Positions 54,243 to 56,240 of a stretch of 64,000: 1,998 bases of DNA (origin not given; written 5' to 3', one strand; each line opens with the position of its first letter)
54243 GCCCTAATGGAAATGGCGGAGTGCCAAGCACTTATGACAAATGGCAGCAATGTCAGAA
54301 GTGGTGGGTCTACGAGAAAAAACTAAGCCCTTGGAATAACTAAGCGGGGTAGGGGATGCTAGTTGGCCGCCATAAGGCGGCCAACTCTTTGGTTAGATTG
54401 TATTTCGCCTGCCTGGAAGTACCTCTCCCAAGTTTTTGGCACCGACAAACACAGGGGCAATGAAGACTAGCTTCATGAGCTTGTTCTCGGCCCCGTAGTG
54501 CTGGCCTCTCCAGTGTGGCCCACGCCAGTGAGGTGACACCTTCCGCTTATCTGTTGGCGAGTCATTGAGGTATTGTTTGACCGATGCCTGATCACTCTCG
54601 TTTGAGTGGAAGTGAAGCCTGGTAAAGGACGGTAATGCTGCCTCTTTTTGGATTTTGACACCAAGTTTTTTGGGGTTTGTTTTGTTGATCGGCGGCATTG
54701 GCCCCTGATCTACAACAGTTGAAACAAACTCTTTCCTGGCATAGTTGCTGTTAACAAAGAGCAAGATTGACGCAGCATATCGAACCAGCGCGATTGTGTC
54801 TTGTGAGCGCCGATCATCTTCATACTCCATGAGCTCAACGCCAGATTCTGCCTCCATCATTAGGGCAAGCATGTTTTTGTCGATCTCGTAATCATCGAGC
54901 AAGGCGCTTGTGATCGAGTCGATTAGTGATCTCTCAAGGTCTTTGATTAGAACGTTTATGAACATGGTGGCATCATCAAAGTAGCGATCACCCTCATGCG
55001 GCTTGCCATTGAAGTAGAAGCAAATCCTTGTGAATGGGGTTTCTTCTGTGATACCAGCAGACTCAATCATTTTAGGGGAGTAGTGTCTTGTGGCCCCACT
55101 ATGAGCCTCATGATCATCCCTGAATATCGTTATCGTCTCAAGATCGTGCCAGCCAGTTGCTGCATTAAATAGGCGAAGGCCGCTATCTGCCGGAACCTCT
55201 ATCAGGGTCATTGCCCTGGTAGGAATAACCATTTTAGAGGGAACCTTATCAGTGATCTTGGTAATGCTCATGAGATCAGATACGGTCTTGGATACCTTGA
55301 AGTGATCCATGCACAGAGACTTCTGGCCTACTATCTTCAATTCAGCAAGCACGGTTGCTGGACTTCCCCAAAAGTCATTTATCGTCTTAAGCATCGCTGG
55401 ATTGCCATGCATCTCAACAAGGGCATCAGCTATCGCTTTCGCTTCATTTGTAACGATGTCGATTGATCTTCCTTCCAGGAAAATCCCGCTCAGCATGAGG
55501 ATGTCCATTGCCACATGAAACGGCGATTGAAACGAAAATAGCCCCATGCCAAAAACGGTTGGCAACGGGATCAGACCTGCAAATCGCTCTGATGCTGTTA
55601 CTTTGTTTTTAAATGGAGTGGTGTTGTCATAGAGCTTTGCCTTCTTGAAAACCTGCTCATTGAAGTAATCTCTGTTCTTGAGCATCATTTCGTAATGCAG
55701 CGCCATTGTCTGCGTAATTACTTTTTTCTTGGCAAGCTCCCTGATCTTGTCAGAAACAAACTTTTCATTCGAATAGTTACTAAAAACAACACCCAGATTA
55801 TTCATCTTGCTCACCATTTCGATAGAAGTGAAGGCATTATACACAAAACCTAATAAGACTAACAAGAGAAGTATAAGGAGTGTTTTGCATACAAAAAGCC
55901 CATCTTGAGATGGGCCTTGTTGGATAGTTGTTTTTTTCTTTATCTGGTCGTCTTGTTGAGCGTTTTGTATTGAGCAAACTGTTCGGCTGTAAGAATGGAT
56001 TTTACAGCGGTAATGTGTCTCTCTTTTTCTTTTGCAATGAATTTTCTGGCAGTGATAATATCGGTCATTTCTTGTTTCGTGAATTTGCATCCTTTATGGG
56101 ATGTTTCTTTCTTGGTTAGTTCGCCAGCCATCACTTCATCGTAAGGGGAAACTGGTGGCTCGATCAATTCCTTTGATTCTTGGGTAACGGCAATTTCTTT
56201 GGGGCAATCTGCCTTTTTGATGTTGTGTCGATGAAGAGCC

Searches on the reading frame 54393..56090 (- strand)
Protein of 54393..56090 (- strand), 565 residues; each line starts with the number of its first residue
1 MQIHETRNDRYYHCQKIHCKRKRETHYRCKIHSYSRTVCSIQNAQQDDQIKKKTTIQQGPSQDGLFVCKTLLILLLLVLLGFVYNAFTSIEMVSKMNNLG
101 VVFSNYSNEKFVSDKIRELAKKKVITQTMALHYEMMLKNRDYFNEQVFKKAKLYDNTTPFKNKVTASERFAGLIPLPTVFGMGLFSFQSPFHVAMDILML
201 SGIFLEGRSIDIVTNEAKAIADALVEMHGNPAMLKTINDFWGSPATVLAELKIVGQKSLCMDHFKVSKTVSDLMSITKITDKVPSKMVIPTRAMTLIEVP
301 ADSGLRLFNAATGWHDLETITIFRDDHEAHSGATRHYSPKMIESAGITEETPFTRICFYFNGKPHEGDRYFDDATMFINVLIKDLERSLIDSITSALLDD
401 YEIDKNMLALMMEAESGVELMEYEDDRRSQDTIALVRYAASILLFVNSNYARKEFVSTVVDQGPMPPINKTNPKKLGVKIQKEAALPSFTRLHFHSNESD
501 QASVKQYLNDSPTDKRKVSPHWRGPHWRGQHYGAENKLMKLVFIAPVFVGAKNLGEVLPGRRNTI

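Call 14: find_encoding_contigs(protein=window:54393-56090:-, flank=10000, max_places=2)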
Protein window:54393-56090:- (565 aa): no gene with exactly this product is on record in the collection.

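Call 43: search_protein_families(library=pfam, proteins=[window:54393-56090:-], max_evalue=0.001)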
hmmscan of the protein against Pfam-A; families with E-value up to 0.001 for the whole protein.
window:54393-56090:- (565 aa): 0 families
